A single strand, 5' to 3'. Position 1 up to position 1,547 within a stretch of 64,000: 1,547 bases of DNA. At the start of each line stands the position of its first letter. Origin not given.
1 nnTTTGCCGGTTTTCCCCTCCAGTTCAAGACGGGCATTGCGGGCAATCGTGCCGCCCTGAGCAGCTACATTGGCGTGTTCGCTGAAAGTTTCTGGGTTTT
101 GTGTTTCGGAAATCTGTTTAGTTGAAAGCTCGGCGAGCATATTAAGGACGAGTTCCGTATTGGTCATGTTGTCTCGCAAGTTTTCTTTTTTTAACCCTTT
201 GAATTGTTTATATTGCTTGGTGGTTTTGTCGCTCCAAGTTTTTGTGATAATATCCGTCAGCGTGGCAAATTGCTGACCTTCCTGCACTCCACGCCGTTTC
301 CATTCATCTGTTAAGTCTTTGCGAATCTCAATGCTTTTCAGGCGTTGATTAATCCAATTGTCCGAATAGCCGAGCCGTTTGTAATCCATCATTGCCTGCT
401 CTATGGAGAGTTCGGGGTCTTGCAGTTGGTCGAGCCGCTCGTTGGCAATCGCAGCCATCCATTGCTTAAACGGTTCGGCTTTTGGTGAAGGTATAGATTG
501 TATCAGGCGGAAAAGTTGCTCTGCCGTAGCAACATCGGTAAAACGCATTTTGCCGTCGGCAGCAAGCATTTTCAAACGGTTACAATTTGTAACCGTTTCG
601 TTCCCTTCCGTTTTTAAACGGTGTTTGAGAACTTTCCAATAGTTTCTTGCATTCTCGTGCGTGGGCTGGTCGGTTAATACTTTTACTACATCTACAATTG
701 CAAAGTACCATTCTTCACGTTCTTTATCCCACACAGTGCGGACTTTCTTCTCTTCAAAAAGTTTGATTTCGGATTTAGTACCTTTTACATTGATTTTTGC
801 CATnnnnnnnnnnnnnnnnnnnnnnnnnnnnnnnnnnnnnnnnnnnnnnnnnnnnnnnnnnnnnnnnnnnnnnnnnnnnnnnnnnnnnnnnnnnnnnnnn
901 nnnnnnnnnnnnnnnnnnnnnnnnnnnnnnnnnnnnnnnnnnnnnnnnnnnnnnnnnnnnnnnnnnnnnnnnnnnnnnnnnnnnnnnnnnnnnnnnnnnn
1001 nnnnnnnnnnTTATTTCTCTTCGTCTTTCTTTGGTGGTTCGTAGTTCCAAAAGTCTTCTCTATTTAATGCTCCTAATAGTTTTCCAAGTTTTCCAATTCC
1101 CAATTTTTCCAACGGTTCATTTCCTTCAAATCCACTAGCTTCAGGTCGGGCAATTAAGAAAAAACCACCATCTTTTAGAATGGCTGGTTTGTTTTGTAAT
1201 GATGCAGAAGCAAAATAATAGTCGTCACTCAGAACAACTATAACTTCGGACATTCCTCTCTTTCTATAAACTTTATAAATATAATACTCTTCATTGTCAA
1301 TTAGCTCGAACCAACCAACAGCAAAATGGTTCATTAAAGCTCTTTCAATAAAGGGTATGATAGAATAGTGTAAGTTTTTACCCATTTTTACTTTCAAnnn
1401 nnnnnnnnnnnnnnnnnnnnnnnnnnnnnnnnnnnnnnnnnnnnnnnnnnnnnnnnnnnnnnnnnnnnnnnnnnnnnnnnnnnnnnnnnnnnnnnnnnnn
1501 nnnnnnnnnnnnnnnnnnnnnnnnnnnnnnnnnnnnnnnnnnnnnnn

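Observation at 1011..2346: Uncharacterised two-gene operon: membrane-anchored minimal nucleotidyltransferase plus an overlapping 128-aa partner in an accessory islet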

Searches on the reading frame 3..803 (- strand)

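Call 3: search_protein_families(library=pfam, proteins=[window:3-803:-], max_evalue=1)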
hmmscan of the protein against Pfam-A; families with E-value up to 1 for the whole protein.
window:3-803:- (267 aa): 4 families
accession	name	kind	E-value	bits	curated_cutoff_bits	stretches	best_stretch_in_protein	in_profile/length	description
PF02498.22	Bro-N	-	3.1e-12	47.4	25.6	1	20-117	1-91/96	BRO family, N-terminal domain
PF25303.1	DUF7879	-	0.05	14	26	1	165-218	34-88/146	Family of unknown function (DUF7879)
PF19827.4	DUF6308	-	0.11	12.8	27.3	0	141-189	59-106/193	Family of unknown function (DUF6308)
PF10279.14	Latarcin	-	0.14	12.8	25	1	26-69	16-59/64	Latarcin precursor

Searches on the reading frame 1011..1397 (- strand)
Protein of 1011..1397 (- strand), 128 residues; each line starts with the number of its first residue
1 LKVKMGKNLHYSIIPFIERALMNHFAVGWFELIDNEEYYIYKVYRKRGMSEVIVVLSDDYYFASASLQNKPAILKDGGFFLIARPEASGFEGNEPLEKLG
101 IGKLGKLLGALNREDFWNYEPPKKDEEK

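Call 3: search_protein_families(library=pfam, proteins=[window:1011-1397:-], max_evalue=1)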
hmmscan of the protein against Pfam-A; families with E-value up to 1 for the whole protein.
window:1011-1397:- (128 aa): 1 family
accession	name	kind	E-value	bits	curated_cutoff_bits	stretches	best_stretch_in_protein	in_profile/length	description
PF17015.10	DUF5094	-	0.19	12.2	33.2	1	30-67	128-164/178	Domain of unknown function (DUF5094)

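Call 4: search_protein_families(library=padloc, proteins=[window:1011-1397:-], max_evalue=1)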
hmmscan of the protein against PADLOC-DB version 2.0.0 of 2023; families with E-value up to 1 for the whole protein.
window:1011-1397:- (128 aa): 0 families

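Call 5: search_protein_families(library=ncbifam, proteins=[window:1011-1397:-], max_evalue=1)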
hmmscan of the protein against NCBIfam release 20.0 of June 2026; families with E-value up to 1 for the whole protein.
window:1011-1397:- (128 aa): 0 families

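Call 7: find_homologous_proteins(query=window:1011-1397:-)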
Query window:1011-1397:- (128 aa): 96 proteins with E <= 0.001 among 103 candidates.
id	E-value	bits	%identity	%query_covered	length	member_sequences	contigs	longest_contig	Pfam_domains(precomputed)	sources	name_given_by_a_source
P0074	7.1e-78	277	100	97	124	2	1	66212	-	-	-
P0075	9.6e-67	241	88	97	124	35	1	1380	-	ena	-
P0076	1.9e-66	240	87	97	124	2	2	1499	-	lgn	-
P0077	1.7e-64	234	84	97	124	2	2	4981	-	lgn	-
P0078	1.2e-63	231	83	97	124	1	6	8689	-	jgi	jgi:hypothetical protein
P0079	2.5e-63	230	85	97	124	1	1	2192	-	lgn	-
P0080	1.8e-62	227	81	96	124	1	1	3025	-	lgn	-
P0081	1.1e-61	225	81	97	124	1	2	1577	-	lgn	-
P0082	2.2e-61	224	86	94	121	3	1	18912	-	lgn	-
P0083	5.2e-58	213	79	97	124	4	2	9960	-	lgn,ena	-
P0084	5.3e-58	213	76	97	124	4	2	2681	-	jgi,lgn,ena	-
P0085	1.5e-56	208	77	95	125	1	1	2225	-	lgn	-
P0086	4.4e-56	207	77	97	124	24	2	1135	-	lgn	-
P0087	1.0e-55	205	75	97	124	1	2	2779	-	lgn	-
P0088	2.1e-55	204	75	97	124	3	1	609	-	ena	-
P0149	7.4e-36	141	56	94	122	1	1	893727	-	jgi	jgi:hypothetical protein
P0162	1.0e-27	115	47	91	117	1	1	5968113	-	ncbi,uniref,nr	ncbi:hypothetical protein HUW51_02590 [Adhaeribacter swui]|uniref:Uncharacterized protein n=1 Tax=Ad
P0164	1.5e-27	114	45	95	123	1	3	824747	-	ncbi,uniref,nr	ncbi:hypothetical protein [Mucilaginibacter myungsuensis]|uniref:Uncharacterized protein n=1 Tax=Muc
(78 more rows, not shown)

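Call 13: search_solved_structures(query=A2, max_evalue=10, show_alignments=2)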
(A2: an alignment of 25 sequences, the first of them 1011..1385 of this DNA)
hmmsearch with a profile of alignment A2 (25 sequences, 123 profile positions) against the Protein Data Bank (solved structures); distinct sequences matched with E-value up to 10: 0.

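Call 18: predict_structure(alignment_id=A2)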
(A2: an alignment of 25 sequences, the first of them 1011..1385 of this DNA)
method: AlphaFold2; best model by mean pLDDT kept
length: 124 residues; sequences in the alignment: 25
mean_pLDDT: 87.5   pTM: 0.83
mean pLDDT of the five models: 87.5, 83.8, 80.8, 79.7, 79.2
residues with pLDDT >= 90: 69; 70-90: 48; 50-70: 5; < 50: 2
segments of 3 or more residues with pLDDT < 50: none
pLDDT, mean of each block of 10 residues (from residue 1): 80 96 95 92 95 81 80 90 81 92 95 88 49
secondary structure, 60 per line:
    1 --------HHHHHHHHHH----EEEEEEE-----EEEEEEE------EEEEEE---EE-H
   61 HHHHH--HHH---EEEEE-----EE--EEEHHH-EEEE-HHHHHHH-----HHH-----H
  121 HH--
elements in order: H9-18 E23-29 E35-41 E48-53 H60-65 E74-78 E88-90 E95-98 H100-106

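Call 23: fold_search(model_id=the predicted structure, library=pdb)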
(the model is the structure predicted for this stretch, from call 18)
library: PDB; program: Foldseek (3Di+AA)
matches with E <= 10: 809; with E <= 0.001: 0
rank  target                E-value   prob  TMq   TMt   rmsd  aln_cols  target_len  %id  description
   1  5cs4_B                1.3e-01  0.44  0.28  0.11   5.4        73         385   15  Crystal structure of domains AC3-AC5 of yeast acetyl-CoA carboxylase (released 2015-10-28)
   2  4bn0_B                2.6e-01  0.28  0.31  0.20   5.9        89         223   16  Structure of futalosine hydrolase mutant of Helicobacter pylori strain 26695 (released 2013-09-11)
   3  5w0b_A                3.0e-01  0.75  0.31  0.12   2.7        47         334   23  Structure of human TUT7 catalytic module (CM) (released 2017-06-28)
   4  8opt_A                3.2e-01  0.57  0.29  0.05   4.8        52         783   21  Human terminal uridylyltransferase 7 (TUT7/ZCCHC6) bound with pre-let7g miRNA and Lin28A - complex 2 (released 2024-07-24)
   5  6hlr_E                3.2e-01  0.30  0.27  0.17   8.4        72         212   10  Yeast RNA polymerase I elongation complex bound to nucleotide analog GMPCPP (core focused) (released 2019-04-03)
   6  9n69_D                3.2e-01  0.08  0.21  0.08  15.5       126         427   11  Structure of the retron IA complex with HNH nuclease in the "down" orientation (released 2025-04-23)
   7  1fok_A                3.6e-01  0.14  0.34  0.11   9.7       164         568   12  STRUCTURE OF RESTRICTION ENDONUCLEASE FOKI BOUND TO DNA (released 1997-12-03)
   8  5uh5_D                4.1e-01  0.35  0.23  0.03   8.6        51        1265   18  Crystal structure of Mycobacterium tuberculosis transcription initiation complex containing 3 nt of RNA (released 2017-04-12)
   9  6o3f_B                4.7e-01  0.14  0.18  0.05   5.0        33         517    6  Crystal Structure of Lysyl-tRNA Synthetase from Chlamydia trachomatis with complexed with L-lysine and a difluoro cycl (released 2019-03-27)
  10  8ovj_k                5.0e-01  0.23  0.25  0.40  10.4        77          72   12  CRYO-EM STRUCTURE OF LEISHMANIA MAJOR 80S RIBOSOME : PARENTAL STRAIN (released 2024-05-08)
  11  7oyc_k1               5.0e-01  0.20  0.25  0.41  11.3        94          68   13  Cryo-EM structure of the Xenopus egg 80S ribosome (released 2022-07-20)
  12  5w0n_C                5.7e-01  0.47  0.31  0.12   3.7        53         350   21  Structure of human TUT7 catalytic module (CM) in complex with UMPNPP and U2 RNA (released 2017-06-28)
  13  9kev_D                5.7e-01  0.28  0.23  0.02   8.6        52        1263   19  Cryo-EM structure of Mycobacterium tuberculosis transcription activation complex with six PhoP molecules (composite ma (released 2025-03-05)
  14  5w40_A                5.7e-01  0.08  0.23  0.11  10.2        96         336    9  Crystal structure of PopP2 F318S in complex with IP6 and AcCoA (released 2017-08-09)
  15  8bf9_k                6.1e-01  0.21  0.25  0.42  10.1        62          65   19  Molecular view of ER membrane remodeling by the Sec61/TRAP translocon. (released 2023-11-01)
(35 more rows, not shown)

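Call 27: search_protein_families(library=phrogs, proteins=[window:1011-1385:-], max_evalue=1)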
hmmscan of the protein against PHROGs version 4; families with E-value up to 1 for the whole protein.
window:1011-1385:- (124 aa): 0 families

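Call 39: find_encoding_contigs(protein=P0162, flank=6000, max_places=2)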
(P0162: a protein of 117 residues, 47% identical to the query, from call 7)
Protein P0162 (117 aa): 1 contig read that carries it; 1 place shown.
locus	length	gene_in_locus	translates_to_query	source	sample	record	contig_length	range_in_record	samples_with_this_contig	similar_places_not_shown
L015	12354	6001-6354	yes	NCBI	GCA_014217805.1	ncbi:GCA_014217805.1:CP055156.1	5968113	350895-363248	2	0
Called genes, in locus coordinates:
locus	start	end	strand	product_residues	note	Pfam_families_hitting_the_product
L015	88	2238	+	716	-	PF01011:PQQ, PF13570:Beta-prop_ACSF4 (faint), PF00034:Cytochrom_C (faint), PF13442:Cytochrome_CBB3, PF01011:PQQ, PF13360:PQQ_2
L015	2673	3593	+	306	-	PF13439:Glyco_transf_4 (faint)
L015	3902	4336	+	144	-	-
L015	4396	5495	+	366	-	PF01527:HTH_Tnp_1, PF13384:HTH_23 (weak), PF13518:HTH_28 (weak), PF13551:HTH_29 (faint), PF13276:HTH_21 (weak), PF00665:rve, PF13683:rve_3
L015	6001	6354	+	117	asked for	-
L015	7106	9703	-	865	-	PF01624:MutS_I, PF05188:MutS_II, PF05192:MutS_III, PF05190:MutS_IV, PF00488:MutS_V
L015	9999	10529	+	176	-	PF00588:SpoU_methylase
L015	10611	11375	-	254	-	PF03741:TerC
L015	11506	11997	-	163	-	PF04461:YajQ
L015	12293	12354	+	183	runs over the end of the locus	PF08212:Lipocalin_2, PF00061:Lipocalin (weak)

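Call 40: find_encoding_contigs(protein=P0164, flank=6000, max_places=2)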
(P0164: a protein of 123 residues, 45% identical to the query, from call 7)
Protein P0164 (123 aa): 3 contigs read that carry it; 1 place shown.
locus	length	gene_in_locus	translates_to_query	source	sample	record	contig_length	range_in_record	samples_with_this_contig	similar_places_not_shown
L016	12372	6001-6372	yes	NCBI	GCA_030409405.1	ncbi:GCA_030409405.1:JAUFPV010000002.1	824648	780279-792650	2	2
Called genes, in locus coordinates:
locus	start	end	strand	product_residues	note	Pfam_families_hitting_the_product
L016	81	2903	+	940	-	PF13620:CarboxypepD_reg (weak), PF14905:OMP_b-brl_3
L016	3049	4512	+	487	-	PF18073:Zn_ribbon_LapB, PF03796:DnaB_C, PF06745:ATPase, PF13481:AAA_25, PF13401:AAA_22 (weak), PF13541:ChlI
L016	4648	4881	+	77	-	-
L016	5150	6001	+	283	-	-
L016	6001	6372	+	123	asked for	-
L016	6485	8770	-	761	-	PF17678:Glyco_hydro_92N, PF07971:Glyco_hydro_92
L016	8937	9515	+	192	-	-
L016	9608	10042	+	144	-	PF04536:TPM_phosphatase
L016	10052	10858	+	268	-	PF04536:TPM_phosphatase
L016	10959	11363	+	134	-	-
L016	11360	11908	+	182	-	PF28549:NDPSase_N, PF00293:NUDIX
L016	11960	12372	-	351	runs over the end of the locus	PF16286:DUF4932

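Call 41: find_encoding_contigs(protein=P0149, flank=6000, max_places=2)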
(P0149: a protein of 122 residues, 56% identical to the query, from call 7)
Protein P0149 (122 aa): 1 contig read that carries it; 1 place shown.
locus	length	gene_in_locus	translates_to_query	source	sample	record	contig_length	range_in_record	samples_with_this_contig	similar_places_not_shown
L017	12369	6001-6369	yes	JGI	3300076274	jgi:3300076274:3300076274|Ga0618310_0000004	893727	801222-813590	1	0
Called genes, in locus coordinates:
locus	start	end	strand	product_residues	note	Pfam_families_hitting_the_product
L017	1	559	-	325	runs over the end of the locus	PF03486:HI0933_like (faint), PF07992:Pyr_redox_2, PF12831:FAD_oxidored (faint), PF13738:Pyr_redox_3, PF00070:Pyr_redox (weak)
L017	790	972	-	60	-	-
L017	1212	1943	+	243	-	PF04143:Sulf_transp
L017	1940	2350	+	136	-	PF20398:DUF6691, PF04143:Sulf_transp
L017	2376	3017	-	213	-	PF13563:2_5_RNA_ligase2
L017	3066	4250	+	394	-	PF00817:IMS, PF21999:IMS_HHH_1 (weak), PF11799:IMS_C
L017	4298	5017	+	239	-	PF00849:PseudoU_synth_2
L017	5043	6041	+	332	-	-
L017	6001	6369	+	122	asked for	-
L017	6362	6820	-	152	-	-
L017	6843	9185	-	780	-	PF01751:Toprim, PF01131:Topoisom_bac, PF13368:Toprim_C_rpt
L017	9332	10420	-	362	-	PF03054:tRNA_Me_trans, PF20259:tRNA_Me_trans_M, PF20258:tRNA_Me_trans_C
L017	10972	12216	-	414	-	PF00171:Aldedh (faint)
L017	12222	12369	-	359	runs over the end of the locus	PF00696:AA_kinase, PF01472:PUA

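Call 68: search_protein_families(library=pfam, alignment_id=A2, max_evalue=5)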
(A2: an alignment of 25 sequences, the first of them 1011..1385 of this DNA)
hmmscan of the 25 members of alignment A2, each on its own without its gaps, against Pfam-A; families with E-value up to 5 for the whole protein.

A. member 1, window:1011-1385:- (124 aa): 1 family
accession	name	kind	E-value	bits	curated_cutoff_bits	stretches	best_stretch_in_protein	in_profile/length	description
PF17015.10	DUF5094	-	0.19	12.3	33.2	1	26-63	128-164/178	Domain of unknown function (DUF5094)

B. families by the number of members that match (of 25 scanned): 4 families
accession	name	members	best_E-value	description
PF07942.18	CARME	2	0.13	Carnosine N-methyltransferase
PF16397.10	DUF5006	1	0.063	Domain of unknown function (DUF5006)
PF12636.12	DUF3781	1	0.11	Protein of unknown function (DUF3781)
PF17015.10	DUF5094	1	0.19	Domain of unknown function (DUF5094)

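Call 70: fold_search(model_id=the predicted structure, library=viral)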
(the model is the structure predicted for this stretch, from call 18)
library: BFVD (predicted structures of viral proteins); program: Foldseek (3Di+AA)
matches with E <= 10: 1122; with E <= 0.001: 0
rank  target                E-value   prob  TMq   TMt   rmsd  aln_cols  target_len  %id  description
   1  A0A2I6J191            1.1e-01  0.41  0.33  0.39   6.6       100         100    9  DNA-directed RNA polymerase [Vaccinia virus]
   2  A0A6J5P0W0            1.1e-01  0.75  0.45  0.25   5.7       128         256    8  HTH_XRE domain containing protein [uncultured Caudovirales phage]
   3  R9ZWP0                1.2e-01  0.60  0.25  0.26   3.7        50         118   24  Uncharacterized protein [Cellulophaga phage phi17:2]
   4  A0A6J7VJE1            1.7e-01  0.84  0.31  0.47   2.7        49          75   24  Uncharacterized protein [uncultured Caudovirales phage]
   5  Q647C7                1.7e-01  0.21  0.22  0.29   3.9        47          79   28  Uncharacterized protein [Thermoproteus tenax spherical virus 1]
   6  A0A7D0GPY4            1.8e-01  0.33  0.27  0.16   6.4        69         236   13  (no name in the UniProt tables at hand)
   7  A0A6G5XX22            1.8e-01  0.30  0.27  0.07   7.6        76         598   17  (no name in the UniProt tables at hand)
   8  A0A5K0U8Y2            1.8e-01  0.11  0.23  0.06  14.6       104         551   14  Aminoacyl-transfer RNA synthetases class-II family profile domain-containing protein [Yasminevirus sp. GU-2018]
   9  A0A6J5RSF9            1.9e-01  0.60  0.27  0.40   6.3        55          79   18  Uncharacterized protein [uncultured Caudovirales phage]
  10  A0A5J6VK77            1.9e-01  0.38  0.34  0.28   4.8        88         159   12  Uncharacterized protein [Megaviridae environmental sample]
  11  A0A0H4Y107            1.9e-01  0.16  0.24  0.18   8.8        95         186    7  DNA-directed RNA polymerase [Salmon gill poxvirus]
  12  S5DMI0                2.0e-01  0.33  0.21  0.20   5.0        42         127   12  AsIV-cont00034-ORF1 [Apophua simplicipes ichnovirus]
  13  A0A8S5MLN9            2.0e-01  0.09  0.19  0.09  23.1       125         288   11  Uncharacterized protein [Podoviridae sp. ctlpi2]
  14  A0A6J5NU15            2.2e-01  0.44  0.22  0.38   5.6        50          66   14  Uncharacterized protein [uncultured Caudovirales phage]
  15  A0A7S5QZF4            2.5e-01  0.82  0.32  0.50   2.9        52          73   17  (no name in the UniProt tables at hand)
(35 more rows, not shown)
